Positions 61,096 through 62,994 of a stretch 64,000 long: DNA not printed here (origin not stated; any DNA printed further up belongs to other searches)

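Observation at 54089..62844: Nine-gene operon fusing an HdrBCA-MvhD/Flx-type module to an anchorless, atypical FrdB/FrdA-like pair: a candidate uncharacterised electron-bifurcating reductase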

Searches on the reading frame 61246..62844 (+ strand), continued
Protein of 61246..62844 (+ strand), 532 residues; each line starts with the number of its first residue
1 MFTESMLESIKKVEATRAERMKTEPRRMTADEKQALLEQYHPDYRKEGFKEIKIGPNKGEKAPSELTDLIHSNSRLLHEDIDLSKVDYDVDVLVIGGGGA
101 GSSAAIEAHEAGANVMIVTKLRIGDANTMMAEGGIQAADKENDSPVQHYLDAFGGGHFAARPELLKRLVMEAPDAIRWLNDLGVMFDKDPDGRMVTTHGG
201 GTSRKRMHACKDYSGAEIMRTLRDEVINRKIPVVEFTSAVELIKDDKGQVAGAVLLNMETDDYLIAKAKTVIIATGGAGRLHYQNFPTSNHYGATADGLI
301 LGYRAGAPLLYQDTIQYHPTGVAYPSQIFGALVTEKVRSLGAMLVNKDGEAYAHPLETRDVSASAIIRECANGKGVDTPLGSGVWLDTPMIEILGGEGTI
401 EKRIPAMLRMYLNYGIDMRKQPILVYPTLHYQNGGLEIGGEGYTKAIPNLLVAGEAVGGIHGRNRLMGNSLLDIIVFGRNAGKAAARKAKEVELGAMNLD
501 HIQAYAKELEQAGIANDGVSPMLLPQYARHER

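Call 69: predict_structure(alignment_id=A2)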
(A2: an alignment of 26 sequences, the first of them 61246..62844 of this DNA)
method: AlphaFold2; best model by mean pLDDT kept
length: 532 residues; sequences in the alignment: 26
mean_pLDDT: 75.1   pTM: 0.81
mean pLDDT of the five models: 75.1, 75.0, 74.0, 71.1, 66.5
residues with pLDDT >= 90: 150; 70-90: 203; 50-70: 102; < 50: 77
segments of 3 or more residues with pLDDT < 50: 126-144, 195-213, 281-289, 327-330, 458-469, 523-532
pLDDT, mean of each block of 10 residues (from residue 1): 83 89 83 90 80 92 84 85 94 89 94 93 57 36 49 52 64 73 64 44 37 59 90 90 95 90 95 73 44 68 87 63 50 64 90 80 87 84 88 88 73 81 78 68 87 62 37 78 95 95 93 83 44 26
secondary structure, 60 per line:
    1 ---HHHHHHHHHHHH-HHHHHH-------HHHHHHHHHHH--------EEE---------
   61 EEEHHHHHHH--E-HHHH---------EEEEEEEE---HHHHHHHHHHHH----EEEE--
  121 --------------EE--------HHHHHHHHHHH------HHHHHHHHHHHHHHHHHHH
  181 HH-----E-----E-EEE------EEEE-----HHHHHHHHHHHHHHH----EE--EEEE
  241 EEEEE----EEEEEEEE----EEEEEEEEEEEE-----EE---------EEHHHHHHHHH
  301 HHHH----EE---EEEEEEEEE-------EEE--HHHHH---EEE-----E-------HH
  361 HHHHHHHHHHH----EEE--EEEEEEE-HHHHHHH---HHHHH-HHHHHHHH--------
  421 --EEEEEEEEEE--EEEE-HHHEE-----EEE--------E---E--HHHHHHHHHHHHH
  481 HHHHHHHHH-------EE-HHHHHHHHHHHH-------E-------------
elements in order: H4-15 H17-22 H30-40 E49-51 E61-63 H64-70 H75-78 E88-95 H99-110 E115-118 H145-155 H162-182 E196-198 E205-208 H214-228 E237-245 E250-257 E262-273 H292-304 E314-322 E330-332 H335-339 E343-345 H359-371 E376-378 E381-387 H389-395 H399-403 H405-412 E423-432 E435-438 E450-452 H468-489 H500-511

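Call 71: fold_search(model_id=the predicted structure, library=pdb)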
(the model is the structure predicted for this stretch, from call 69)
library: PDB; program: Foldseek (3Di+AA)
matches with E <= 10: 1935; with E <= 0.001: 1169
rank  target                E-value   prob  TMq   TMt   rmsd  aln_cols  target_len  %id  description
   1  1kf6_A                2.5e-30  1.00  0.57  0.53   7.2       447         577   31  E. coli Quinol-Fumarate Reductase with Bound Inhibitor HQNO (released 2002-03-13)
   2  5vpn_A                6.8e-30  1.00  0.57  0.53   6.7       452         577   31  E. coli Quinol fumarate reductase FrdA E245Q mutation (released 2017-06-21)
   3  5vpn_E                1.8e-29  1.00  0.56  0.52   7.2       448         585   31  E. coli Quinol fumarate reductase FrdA E245Q mutation (released 2017-06-21)
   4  7d6x_A                4.4e-29  1.00  0.60  0.54   6.0       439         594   37  Mycobacterium smegmatis Sdh1 complex in the apo form (released 2021-04-07)
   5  7d6v_A                8.0e-29  1.00  0.60  0.54   5.8       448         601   36  Mycobacterium smegmatis Sdh1 in complex with UQ1 (released 2021-04-07)
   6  6awf_A                2.8e-28  1.00  0.56  0.52   7.0       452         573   30  Escherichia coli quinol:fumarate reductase crystallized without dicarboxylate (released 2017-12-06)
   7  6vax_A                1.5e-27  1.00  0.57  0.50   6.8       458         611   29  Crystal structure of human SDHA-SDHAF2 assembly intermediate (released 2020-08-26)
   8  2b76_A                1.7e-27  1.00  0.57  0.53   6.6       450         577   32  E. coli Quinol fumarate reductase FrdA E49Q mutation (released 2006-02-21)
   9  2fbw_A                4.6e-27  1.00  0.56  0.49   7.3       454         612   29  Avian respiratory complex II with carboxin bound (released 2005-12-20)
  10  1nek_A                7.5e-27  1.00  0.54  0.49   7.8       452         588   32  Complex II (Succinate Dehydrogenase) From E. Coli with ubiquinone bound (released 2003-02-25)
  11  1m64_A                1.0e-26  1.00  0.50  0.47  10.8       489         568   29  Crystal structure of Q363F mutant flavocytochrome c3 (released 2002-11-06)
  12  1jrz_A                1.2e-26  1.00  0.50  0.47  10.7       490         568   28  Crystal structure of Arg402Tyr mutant flavocytochrome c3 from Shewanella frigidimarina (released 2001-11-02)
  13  6b58_C                1.4e-26  1.00  0.51  0.50   7.7       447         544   30  FrdA-SdhE assembly intermediate (released 2018-01-24)
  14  9fzl_2M               1.5e-26  1.00  0.52  0.47   7.3       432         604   30  Perkinsus marinus respiratory supercomplex CII2CIII2CIV2 in an intermediate state (released 2025-07-23)
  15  6myr_A                1.9e-26  1.00  0.55  0.48   7.5       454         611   29  Avian mitochondrial complex II with thiapronil bound (released 2019-10-16)
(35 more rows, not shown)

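Call 83: find_encoding_contigs(protein=P0123, flank=10000, max_places=1)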
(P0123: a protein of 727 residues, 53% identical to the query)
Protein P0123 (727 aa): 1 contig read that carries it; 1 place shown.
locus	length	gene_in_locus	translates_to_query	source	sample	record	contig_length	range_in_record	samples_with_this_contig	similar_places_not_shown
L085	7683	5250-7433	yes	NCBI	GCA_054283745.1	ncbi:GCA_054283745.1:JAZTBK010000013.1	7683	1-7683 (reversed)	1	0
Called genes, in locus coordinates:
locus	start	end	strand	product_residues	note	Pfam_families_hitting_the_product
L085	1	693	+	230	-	?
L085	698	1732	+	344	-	PF04389:Peptidase_M28 (faint), PF05343:Peptidase_M42, PF01546:Peptidase_M20 (weak)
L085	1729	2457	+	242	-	PF00583:Acetyltransf_1, PF12746:GNAT_acetyltran (weak), PF13508:Acetyltransf_7 (weak), PF08445:FR47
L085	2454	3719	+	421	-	PF06838:Met_gamma_lyase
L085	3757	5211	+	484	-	PF01943:Polysacc_synt, PF13440:Polysacc_synt_3, PF03023:MurJ (weak)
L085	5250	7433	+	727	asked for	PF13183:Fer4_8 (faint), PF12838:Fer4_7 (weak), PF13187:Fer4_9 (weak), PF00890:FAD_binding_2, PF01266:DAO, PF03486:HI0933_like, PF07992:Pyr_redox_2, PF12831:FAD_oxidored (faint)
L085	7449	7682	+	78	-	?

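Call 84: find_encoding_contigs(protein=P0152, flank=10000, max_places=1)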
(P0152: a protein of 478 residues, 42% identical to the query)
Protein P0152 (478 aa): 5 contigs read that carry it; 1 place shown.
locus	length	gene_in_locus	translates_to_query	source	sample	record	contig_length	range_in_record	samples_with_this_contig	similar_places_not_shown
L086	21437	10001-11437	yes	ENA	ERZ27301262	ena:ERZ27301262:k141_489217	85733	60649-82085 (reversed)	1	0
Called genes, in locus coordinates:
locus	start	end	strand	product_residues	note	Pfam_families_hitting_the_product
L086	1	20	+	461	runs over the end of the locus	PF00078:RVT_1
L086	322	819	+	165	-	-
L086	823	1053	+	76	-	PF12844:HTH_19, PF13560:HTH_31 (weak), PF01381:HTH_3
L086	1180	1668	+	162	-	PF12682:Flavodoxin_4 (faint)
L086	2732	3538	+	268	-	PF12724:Flavodoxin_5 (weak), PF13237:Fer4_10 (faint), PF00037:Fer4 (faint), PF12838:Fer4_7 (faint), PF13187:Fer4_9 (faint)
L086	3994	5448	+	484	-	PF00199:Catalase, PF06628:Catalase-rel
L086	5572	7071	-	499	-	PF00890:FAD_binding_2 (weak), PF01266:DAO (weak), PF01593:Amino_oxidase, PF07992:Pyr_redox_2 (faint), PF12831:FAD_oxidored (faint), PF13450:NAD_binding_8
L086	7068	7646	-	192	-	-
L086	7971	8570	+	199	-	PF00440:TetR_N (weak)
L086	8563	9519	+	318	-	-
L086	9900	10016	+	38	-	-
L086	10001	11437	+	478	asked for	PF00890:FAD_binding_2, PF01266:DAO (faint), PF03486:HI0933_like (weak), PF07992:Pyr_redox_2 (faint), PF12831:FAD_oxidored (weak)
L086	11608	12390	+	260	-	-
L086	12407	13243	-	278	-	PF01040:UbiA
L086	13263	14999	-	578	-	PF00342:PGI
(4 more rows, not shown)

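Call 85: find_encoding_contigs(protein=P0122, flank=10000, max_places=1)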
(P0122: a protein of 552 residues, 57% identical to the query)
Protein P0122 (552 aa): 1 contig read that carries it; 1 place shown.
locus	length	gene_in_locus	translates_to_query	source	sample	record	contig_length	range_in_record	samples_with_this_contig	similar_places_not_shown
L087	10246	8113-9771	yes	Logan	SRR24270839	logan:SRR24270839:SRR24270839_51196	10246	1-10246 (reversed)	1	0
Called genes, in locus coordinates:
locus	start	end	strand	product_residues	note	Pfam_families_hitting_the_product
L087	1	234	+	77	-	?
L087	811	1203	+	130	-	PF00037:Fer4 (faint), PF12837:Fer4_6 (faint), PF12838:Fer4_7, PF13187:Fer4_9 (weak), PF13484:Fer4_16 (faint)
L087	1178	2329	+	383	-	PF01855:POR_N, PF02780:Transketolase_C (weak), PF17147:PFOR_II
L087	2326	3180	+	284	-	PF02775:TPP_enzyme_C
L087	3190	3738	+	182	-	PF01558:POR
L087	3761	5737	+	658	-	PF00890:FAD_binding_2 (weak), PF12831:FAD_oxidored (weak), PF13450:NAD_binding_8 (weak), PF00037:Fer4 (weak), PF12838:Fer4_7 (weak), PF00037:Fer4, PF12837:Fer4_6 (weak), PF14697:Fer4_21, +6 more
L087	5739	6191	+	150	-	PF02662:FlpD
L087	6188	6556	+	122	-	PF13183:Fer4_8 (weak), PF13187:Fer4_9 (weak), PF13534:Fer4_17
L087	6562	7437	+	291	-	PF02754:CCG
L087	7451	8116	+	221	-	PF13183:Fer4_8 (faint), PF13534:Fer4_17 (faint), PF13187:Fer4_9, PF13237:Fer4_10 (weak), PF12838:Fer4_7 (weak)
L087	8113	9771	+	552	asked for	PF00890:FAD_binding_2, PF03486:HI0933_like (faint), PF07992:Pyr_redox_2 (faint)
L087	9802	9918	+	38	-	-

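Call 86: find_encoding_contigs(protein=P0134, flank=10000, max_places=1)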
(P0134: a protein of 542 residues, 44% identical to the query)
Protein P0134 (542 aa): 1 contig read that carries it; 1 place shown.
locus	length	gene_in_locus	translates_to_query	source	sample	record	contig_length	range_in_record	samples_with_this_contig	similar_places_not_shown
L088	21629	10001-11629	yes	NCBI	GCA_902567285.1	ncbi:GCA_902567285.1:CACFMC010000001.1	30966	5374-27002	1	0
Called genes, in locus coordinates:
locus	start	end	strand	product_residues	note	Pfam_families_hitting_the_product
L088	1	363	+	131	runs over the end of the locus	-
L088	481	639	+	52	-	-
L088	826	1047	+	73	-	-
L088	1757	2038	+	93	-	-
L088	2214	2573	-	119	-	PF09996:DUF2237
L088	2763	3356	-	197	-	-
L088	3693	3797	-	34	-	-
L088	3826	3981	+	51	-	-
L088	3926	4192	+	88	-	-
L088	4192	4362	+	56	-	-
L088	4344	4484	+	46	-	-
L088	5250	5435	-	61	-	-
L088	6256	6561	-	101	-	-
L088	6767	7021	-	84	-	-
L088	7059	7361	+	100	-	-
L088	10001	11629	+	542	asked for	PF03486:HI0933_like, PF07992:Pyr_redox_2 (faint), PF00890:FAD_binding_2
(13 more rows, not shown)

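Call 88: search_protein_families(library=pfam, proteins=[L073:9429-9743:+, L087:1-234:+], max_evalue=1)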
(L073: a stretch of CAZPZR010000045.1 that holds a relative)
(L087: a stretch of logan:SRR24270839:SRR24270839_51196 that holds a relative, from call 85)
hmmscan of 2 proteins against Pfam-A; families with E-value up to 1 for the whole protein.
L073:9429-9743:+ (104 aa): 0 families

L087:1-234:+ (77 aa): 1 family
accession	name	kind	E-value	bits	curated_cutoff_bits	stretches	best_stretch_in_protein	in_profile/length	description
PF06668.17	ITI_HC_C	-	0.22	11.5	27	1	13-62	86-138/189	Inter-alpha-trypsin inhibitor heavy chain C-terminus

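Call 93: find_homologous_proteins(query=P0122, max_evalue=1e-20)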
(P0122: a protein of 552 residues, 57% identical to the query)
Query P0122 (552 aa): 8000 proteins with E <= 1e-20 among 8000 candidates; the best 120 are listed.
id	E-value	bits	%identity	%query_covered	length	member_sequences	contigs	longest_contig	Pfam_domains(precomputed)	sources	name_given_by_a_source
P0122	0.0e+0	1250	100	100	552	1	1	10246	PF00890.31,PF07992.21,PF03486.21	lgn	-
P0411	0.0e+0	1119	88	100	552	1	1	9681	PF00890.31,PF07992.21,PF03486.21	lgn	-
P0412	0.0e+0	1114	87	100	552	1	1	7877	PF00890.31,PF07992.21,PF03486.21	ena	-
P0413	0.0e+0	1113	87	100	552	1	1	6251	PF00890.31,PF07992.21,PF03486.21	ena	-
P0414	0.0e+0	1113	87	100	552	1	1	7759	PF00890.31,PF07992.21,PF03486.21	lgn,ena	-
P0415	0.0e+0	1109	87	100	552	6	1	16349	PF00890.31,PF07992.21,PF03486.21,PF01134.29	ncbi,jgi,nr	ncbi:MAG: FAD-binding protein [Candidatus Bathyarchaeota archaeon]|nr:FAD-binding protein [Candidatu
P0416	0.0e+0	1108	87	100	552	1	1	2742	PF00890.31,PF07992.21,PF03486.21,PF01134.29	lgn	-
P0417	0.0e+0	1107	87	100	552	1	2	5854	PF00890.31,PF07992.21,PF03486.21,PF01134.29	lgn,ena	-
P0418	0.0e+0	1107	87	100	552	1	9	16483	PF00890.31,PF07992.21,PF03486.21,PF01134.29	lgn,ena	-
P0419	0.0e+0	1106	86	100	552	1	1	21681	PF00890.31,PF07992.21,PF03486.21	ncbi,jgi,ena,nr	ncbi:MAG: FAD-binding protein [Candidatus Bathyarchaeota archaeon]|nr:FAD-binding protein [Candidatu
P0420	0.0e+0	1106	87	100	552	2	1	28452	PF00890.31,PF07992.21,PF03486.21,PF01134.29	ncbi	-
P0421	0.0e+0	1105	86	100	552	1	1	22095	PF00890.31,PF07992.21,PF03486.21,PF01134.29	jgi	-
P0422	0.0e+0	1105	87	100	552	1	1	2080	PF00890.31,PF07992.21,PF03486.21,PF01134.29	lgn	-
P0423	0.0e+0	1105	86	100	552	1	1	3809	PF00890.31,PF07992.21,PF03486.21,PF01134.29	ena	-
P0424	0.0e+0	1105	86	100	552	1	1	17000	PF00890.31,PF07992.21,PF03486.21,PF01134.29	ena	-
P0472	2.3e-273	926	73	100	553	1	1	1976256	PF00890.31,PF03486.21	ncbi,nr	ncbi:MAG: FAD-binding protein [Candidatus Bathyarchaeota archaeon]|nr:MAG: FAD-binding protein [Cand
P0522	3.2e-256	869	68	99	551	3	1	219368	PF00890.31,PF07992.21,PF03486.21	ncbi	ncbi:MAG: FAD-binding protein [Candidatus Asgardarchaeia archaeon]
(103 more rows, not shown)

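Call 94: find_encoding_contigs(protein=P0472, flank=10000, max_places=1)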
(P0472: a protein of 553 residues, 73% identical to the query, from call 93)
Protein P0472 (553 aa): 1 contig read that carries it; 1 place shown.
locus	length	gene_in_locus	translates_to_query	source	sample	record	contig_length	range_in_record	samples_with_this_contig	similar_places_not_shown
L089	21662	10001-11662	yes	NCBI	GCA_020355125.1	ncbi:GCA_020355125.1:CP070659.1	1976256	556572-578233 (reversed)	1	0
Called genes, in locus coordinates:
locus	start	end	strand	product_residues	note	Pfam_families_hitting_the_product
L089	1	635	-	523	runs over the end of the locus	PF01078:Mg_chelatase (faint), PF07728:AAA_5 (weak)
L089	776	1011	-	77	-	-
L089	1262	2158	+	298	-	PF02754:CCG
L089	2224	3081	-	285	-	PF02775:TPP_enzyme_C, PF12367:PFO_beta_C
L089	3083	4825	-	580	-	PF01558:POR, PF01855:POR_N, PF17147:PFOR_II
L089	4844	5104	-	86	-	PF13459:Fer4_15, PF13370:Fer4_13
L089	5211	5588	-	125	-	-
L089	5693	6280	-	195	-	-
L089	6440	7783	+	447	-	PF00390:malic, PF03949:Malic_M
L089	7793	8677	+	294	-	PF05681:Fumerase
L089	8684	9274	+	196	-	PF05683:Fumerase_C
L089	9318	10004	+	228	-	PF13534:Fer4_17 (faint), PF00037:Fer4 (faint), PF13237:Fer4_10, PF12838:Fer4_7, PF13187:Fer4_9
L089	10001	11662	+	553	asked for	PF00890:FAD_binding_2, PF03486:HI0933_like (faint)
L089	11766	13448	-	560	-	PF01019:G_glu_transpept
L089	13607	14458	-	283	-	PF14512:TM1586_NiRdase (faint), PF00881:Nitroreductase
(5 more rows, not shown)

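Call 95: find_encoding_contigs(protein=P0522, flank=10000, max_places=1)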
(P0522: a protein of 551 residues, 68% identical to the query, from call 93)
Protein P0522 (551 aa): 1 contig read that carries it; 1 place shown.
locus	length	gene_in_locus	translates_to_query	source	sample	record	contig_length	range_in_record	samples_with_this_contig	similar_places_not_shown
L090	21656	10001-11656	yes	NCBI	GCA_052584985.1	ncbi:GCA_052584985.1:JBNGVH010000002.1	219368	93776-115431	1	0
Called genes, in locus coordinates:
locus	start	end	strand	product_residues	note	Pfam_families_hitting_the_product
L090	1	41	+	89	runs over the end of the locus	PF14697:Fer4_21 (faint), PF17179:Fer4_22 (faint), PF13183:Fer4_8 (faint), PF25160:LdpA_Fe-S-bd (weak), PF00037:Fer4 (weak), PF12837:Fer4_6 (weak), PF13237:Fer4_10 (weak), PF12838:Fer4_7, +3 more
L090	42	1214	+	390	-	PF01855:POR_N, PF02780:Transketolase_C (weak), PF17147:PFOR_II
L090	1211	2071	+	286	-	PF02775:TPP_enzyme_C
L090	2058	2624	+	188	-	PF01558:POR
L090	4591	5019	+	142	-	PF02662:FlpD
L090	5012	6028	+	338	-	PF01058:Oxidored_q6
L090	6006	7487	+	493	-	PF27537:HoxH, PF00374:NiFeSe_Hases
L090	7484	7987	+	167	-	PF01750:HycI (weak)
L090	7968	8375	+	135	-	PF13237:Fer4_10 (weak), PF13183:Fer4_8, PF13187:Fer4_9, PF13534:Fer4_17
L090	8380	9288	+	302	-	PF02754:CCG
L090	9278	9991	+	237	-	PF13510:Fer2_4 (weak), PF00111:Fer2 (weak), PF13183:Fer4_8 (faint), PF13534:Fer4_17 (faint), PF00037:Fer4 (faint), PF13237:Fer4_10, PF12838:Fer4_7, PF13187:Fer4_9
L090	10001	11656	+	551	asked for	PF00890:FAD_binding_2, PF03486:HI0933_like (faint), PF07992:Pyr_redox_2 (faint)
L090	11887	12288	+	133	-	-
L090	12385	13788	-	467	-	PF00890:FAD_binding_2 (faint), PF00996:GDI, PF01266:DAO (weak), PF01593:Amino_oxidase, PF03486:HI0933_like (faint), PF07992:Pyr_redox_2 (faint), PF13450:NAD_binding_8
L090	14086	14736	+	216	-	PF21033:RMD1-3 (faint), PF00515:TPR_1 (faint), PF07719:TPR_2 (faint), PF23914:TPR_CcmH_CycH (faint), PF13174:TPR_6 (faint), PF13176:TPR_7 (faint), PF13432:TPR_16 (weak), PF13431:TPR_17 (weak), +4 more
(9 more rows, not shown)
